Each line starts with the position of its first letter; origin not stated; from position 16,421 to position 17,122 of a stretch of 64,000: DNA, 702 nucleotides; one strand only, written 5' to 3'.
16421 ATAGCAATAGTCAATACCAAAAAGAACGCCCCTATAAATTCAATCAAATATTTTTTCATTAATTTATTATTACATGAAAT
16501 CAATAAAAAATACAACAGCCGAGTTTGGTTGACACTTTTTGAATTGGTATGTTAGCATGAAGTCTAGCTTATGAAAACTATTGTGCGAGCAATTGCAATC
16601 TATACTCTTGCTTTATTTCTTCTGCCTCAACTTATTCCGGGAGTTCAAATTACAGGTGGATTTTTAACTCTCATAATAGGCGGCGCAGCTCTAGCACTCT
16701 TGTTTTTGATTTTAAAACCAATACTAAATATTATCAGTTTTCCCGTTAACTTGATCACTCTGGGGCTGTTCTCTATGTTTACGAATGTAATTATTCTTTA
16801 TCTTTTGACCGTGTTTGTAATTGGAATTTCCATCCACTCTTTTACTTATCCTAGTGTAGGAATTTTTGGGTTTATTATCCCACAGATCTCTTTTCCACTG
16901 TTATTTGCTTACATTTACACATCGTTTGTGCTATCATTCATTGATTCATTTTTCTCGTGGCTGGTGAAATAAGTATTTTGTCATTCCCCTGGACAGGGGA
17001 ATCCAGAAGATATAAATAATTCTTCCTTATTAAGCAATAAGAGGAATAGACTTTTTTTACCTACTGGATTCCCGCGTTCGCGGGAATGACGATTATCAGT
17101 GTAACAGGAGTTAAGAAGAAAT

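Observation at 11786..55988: Family of ~100-135 bp MITE-like elements with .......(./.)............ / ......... ends fills intergenic spacers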

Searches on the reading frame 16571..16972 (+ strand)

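Call 54: search_protein_families(library=pfam, proteins=[window:16571-16972:+], max_evalue=0.01)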
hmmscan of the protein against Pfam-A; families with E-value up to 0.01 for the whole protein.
window:16571-16972:+ (133 aa): 1 family
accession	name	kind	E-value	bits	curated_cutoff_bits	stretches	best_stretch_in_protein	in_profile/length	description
PF04020.18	Phage_holin_4_2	-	3.7e-14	53.6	28.8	1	2-92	2-90/105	Mycobacterial 4 TMS phage holin, superfamily IV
